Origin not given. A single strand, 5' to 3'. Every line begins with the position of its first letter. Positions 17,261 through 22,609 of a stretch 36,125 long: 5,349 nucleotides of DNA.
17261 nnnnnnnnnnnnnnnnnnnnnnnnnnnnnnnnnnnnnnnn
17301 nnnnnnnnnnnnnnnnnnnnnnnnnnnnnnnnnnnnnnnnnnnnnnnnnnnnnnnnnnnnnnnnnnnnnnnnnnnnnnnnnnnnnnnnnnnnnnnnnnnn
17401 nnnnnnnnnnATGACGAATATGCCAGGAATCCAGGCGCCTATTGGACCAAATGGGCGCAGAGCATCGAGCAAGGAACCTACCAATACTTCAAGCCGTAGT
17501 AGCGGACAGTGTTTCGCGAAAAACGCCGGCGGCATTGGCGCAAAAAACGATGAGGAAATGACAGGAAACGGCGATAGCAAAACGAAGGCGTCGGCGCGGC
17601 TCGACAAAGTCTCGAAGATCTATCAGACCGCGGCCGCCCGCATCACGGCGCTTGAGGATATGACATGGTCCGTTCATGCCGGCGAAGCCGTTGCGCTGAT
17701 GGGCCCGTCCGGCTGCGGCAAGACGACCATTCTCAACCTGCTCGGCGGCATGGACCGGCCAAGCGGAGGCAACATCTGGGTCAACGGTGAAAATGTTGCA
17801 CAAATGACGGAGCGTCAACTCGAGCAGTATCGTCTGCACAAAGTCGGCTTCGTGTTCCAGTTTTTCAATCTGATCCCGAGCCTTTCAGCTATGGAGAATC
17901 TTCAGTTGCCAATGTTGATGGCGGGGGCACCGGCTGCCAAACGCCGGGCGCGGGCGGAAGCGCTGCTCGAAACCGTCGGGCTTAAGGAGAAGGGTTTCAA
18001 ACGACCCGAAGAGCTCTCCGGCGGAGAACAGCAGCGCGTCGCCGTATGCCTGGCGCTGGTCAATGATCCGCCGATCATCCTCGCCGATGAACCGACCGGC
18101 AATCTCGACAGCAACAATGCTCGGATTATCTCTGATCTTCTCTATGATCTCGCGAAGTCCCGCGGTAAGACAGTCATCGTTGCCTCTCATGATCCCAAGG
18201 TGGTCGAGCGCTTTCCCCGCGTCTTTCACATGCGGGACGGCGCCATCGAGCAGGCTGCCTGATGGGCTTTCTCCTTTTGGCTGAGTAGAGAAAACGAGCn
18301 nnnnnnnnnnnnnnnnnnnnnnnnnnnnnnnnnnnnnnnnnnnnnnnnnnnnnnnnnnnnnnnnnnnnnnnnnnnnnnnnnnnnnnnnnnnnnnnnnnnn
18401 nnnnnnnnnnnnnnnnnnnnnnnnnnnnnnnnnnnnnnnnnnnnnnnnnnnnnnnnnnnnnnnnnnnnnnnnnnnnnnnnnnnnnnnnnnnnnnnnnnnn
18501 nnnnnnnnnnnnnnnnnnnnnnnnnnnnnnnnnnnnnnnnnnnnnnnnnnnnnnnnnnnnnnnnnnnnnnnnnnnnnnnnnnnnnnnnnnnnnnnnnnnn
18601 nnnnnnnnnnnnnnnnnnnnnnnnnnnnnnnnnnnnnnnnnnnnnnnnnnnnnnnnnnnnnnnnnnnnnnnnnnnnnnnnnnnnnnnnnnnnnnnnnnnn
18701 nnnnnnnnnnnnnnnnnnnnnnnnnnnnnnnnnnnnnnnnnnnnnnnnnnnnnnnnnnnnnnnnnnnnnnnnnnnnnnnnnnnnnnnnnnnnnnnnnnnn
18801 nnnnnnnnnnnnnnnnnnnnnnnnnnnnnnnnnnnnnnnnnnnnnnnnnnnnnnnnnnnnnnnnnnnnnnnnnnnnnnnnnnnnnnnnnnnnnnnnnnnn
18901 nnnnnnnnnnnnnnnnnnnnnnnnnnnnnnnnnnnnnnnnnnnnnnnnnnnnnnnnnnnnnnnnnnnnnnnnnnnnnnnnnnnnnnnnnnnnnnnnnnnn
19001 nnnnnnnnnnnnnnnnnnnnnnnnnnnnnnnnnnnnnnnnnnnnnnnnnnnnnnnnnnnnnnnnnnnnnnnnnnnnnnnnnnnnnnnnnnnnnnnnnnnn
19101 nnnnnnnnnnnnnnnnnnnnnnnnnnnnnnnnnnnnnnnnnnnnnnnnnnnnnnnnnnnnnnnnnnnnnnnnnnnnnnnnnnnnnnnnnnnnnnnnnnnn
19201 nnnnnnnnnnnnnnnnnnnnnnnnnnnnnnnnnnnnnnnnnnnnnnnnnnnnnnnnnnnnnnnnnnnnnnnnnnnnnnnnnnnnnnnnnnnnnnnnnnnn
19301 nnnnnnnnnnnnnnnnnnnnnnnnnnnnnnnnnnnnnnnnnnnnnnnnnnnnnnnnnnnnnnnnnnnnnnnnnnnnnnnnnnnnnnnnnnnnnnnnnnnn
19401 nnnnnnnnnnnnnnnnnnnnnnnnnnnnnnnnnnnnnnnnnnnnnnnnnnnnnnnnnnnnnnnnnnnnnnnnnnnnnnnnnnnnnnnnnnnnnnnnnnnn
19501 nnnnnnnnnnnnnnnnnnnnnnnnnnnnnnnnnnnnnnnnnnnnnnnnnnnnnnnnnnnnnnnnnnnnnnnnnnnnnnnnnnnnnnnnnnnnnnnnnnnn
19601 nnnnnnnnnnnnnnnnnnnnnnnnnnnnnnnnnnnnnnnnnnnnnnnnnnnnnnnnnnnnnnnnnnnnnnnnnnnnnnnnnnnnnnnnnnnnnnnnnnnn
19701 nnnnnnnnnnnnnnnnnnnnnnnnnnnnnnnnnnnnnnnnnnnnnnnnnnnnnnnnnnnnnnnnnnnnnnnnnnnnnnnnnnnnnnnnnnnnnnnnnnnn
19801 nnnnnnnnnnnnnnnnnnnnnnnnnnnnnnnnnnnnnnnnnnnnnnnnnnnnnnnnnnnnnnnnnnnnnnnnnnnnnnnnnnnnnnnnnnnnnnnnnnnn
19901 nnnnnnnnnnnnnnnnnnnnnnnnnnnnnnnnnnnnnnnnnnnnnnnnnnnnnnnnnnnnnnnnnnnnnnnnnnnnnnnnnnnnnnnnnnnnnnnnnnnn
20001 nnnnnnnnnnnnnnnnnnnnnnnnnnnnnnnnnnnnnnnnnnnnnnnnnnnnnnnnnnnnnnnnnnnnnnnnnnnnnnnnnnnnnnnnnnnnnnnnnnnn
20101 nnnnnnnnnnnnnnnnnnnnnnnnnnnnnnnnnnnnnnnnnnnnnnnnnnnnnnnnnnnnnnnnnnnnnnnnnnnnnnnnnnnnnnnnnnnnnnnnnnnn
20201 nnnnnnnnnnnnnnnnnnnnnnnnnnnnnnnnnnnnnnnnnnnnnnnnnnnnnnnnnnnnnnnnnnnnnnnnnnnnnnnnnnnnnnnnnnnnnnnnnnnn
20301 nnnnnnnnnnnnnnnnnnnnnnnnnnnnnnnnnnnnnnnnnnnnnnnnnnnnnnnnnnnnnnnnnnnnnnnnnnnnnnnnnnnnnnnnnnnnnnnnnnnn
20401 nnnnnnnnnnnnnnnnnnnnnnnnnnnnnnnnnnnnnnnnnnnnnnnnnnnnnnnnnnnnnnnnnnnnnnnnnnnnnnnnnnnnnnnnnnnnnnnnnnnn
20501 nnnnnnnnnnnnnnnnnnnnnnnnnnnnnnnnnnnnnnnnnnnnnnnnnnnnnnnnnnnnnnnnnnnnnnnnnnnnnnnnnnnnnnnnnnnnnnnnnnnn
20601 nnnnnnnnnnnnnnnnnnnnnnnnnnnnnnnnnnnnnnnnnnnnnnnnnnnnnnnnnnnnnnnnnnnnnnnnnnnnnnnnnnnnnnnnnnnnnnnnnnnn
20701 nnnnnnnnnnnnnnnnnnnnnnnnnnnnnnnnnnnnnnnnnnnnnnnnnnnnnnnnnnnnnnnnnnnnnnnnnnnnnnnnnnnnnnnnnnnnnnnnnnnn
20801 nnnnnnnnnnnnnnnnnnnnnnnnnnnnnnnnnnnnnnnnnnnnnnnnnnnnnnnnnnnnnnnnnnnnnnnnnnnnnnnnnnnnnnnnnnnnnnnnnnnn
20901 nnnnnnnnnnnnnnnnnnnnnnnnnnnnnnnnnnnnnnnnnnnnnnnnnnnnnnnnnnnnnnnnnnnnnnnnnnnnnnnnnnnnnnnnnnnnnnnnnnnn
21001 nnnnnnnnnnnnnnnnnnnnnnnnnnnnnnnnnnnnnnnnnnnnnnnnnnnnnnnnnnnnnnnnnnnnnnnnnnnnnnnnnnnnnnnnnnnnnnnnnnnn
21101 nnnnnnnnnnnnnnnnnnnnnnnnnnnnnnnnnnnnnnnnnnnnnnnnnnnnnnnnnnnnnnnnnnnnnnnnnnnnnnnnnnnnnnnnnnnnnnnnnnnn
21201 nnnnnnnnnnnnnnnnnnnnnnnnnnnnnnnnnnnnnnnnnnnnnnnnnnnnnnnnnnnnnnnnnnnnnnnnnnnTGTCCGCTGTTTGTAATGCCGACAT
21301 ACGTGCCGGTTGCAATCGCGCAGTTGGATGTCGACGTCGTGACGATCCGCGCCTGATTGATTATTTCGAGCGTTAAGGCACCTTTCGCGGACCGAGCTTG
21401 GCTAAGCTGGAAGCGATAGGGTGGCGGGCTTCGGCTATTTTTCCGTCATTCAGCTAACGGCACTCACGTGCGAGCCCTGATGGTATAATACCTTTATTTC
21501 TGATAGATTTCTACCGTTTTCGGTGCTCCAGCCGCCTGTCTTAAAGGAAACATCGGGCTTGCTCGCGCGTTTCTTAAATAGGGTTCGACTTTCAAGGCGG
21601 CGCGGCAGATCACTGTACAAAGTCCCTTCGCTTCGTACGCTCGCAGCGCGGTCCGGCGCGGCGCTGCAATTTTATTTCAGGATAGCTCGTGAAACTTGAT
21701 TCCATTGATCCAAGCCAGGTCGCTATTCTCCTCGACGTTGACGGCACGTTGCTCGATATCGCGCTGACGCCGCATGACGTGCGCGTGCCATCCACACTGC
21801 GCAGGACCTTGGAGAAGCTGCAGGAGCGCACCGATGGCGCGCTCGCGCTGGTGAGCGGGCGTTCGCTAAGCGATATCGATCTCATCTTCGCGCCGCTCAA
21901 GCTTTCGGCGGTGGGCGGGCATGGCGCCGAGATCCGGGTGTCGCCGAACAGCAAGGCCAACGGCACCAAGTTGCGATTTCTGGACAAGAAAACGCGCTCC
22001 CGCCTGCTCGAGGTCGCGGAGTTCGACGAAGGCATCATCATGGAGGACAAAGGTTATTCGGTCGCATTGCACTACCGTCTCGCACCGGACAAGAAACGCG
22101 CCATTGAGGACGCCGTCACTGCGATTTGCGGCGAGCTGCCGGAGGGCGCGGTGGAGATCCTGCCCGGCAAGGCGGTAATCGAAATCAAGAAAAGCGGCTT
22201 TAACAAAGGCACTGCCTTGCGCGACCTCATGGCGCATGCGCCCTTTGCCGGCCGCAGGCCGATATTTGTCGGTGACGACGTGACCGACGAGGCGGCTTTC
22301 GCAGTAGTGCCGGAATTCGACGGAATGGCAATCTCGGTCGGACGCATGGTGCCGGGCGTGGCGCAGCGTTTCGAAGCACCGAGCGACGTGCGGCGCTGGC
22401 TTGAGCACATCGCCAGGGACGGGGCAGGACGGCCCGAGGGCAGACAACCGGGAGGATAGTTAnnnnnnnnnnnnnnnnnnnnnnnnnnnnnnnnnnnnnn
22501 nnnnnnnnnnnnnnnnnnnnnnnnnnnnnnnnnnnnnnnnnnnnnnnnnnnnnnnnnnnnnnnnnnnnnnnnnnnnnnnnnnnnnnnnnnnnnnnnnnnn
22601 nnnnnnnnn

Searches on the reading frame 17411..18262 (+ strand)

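Call 7: search_protein_families(library=pfam, proteins=[window:17411-18262:+], max_evalue=0.0001)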
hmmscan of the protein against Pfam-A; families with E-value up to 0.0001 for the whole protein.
window:17411-18262:+ (283 aa): 3 families
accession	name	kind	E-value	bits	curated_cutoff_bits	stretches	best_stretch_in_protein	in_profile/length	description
PF00005.33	ABC_tran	-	4.9e-34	118.3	25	1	81-229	1-136/137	ABC transporter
PF13304.12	AAA_21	-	3.6e-08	34.3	27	0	199-265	235-303/304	AAA domain, putative AbiEii toxin, Type IV TA system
PF02463.25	SMC_N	-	6.5e-07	29.4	40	1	185-274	126-211/220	RecF/RecN/SMC N terminal domain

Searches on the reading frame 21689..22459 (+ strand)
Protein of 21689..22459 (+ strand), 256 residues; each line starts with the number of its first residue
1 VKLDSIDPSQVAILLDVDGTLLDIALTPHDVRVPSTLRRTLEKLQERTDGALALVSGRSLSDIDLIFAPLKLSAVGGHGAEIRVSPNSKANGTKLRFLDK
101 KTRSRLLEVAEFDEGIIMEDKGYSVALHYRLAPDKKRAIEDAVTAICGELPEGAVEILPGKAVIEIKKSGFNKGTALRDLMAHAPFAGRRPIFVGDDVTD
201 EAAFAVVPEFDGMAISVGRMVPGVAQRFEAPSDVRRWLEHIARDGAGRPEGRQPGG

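Call 9: search_protein_families(library=pfam, proteins=[window:21689-22459:+], max_evalue=0.01)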
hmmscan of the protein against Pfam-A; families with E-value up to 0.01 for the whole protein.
window:21689-22459:+ (256 aa): 3 families
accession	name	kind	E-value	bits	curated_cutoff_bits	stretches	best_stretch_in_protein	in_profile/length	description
PF02358.22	Trehalose_PPase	-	5.3e-33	114.5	27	1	14-218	1-216/235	Trehalose-phosphatase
PF08282.18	Hydrolase_3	-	7.7e-11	42.6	20.9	1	13-109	1-90/255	haloacid dehalogenase-like hydrolase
PF05116.19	S6PP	-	0.0072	16.4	20.3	0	10-209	2-200/247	Sucrose-6F-phosphate phosphohydrolase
